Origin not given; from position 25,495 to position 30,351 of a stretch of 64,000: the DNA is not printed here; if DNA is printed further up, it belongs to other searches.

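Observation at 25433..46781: Four same-orientation copies of a 29-bp element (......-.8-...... core) heading the minus-strand transcription units of the glycan island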

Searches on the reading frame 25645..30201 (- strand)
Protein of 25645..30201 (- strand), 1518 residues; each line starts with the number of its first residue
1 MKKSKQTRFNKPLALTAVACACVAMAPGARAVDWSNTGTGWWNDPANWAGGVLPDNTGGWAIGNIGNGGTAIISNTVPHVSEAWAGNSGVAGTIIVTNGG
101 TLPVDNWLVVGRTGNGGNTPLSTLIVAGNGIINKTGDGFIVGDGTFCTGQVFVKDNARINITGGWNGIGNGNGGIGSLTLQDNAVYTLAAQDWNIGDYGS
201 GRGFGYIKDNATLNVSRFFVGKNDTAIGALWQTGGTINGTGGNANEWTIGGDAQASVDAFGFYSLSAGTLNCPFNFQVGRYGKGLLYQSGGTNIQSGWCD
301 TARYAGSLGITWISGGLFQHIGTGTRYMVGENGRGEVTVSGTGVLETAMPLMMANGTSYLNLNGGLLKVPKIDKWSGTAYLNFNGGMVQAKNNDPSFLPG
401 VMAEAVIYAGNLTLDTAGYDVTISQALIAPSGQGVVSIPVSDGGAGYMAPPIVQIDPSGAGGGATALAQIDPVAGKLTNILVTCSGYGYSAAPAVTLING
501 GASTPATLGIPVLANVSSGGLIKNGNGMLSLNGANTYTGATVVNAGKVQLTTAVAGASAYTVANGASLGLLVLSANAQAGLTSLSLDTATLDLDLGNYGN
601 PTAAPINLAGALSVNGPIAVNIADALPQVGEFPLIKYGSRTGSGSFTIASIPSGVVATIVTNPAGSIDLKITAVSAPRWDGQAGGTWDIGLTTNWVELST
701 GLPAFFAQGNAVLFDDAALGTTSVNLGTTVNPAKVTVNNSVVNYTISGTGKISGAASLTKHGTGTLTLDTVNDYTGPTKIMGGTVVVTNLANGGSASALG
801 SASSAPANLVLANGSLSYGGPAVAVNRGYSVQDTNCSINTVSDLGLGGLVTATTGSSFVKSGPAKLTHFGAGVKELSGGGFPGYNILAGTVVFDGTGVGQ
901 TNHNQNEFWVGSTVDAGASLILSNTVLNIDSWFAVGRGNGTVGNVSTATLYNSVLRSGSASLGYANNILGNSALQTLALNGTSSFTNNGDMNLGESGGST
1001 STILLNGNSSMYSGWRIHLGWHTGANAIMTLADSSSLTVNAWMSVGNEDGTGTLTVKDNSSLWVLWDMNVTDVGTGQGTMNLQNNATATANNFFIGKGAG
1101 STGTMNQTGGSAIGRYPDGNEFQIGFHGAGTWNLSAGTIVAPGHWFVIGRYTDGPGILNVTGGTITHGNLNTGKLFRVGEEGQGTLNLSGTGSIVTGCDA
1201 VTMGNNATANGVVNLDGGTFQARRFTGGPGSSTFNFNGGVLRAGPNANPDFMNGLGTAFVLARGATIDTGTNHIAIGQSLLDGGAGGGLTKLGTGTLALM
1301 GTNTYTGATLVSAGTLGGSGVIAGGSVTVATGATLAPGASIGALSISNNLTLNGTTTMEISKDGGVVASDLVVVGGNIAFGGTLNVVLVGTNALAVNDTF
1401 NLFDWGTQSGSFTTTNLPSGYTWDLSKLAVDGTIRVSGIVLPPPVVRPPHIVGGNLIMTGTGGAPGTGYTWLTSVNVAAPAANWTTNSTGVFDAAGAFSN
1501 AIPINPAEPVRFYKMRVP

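Call 20: search_protein_families(library=pfam, proteins=[window:25645-30201:-], max_evalue=0.001)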
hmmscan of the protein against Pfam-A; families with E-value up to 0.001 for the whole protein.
window:25645-30201:- (1518 aa): 1 family
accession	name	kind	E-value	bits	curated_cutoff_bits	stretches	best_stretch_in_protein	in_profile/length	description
PF12951.13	PATR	-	1.6e-19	70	27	3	521-550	1-30/30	Passenger-associated-transport-repeat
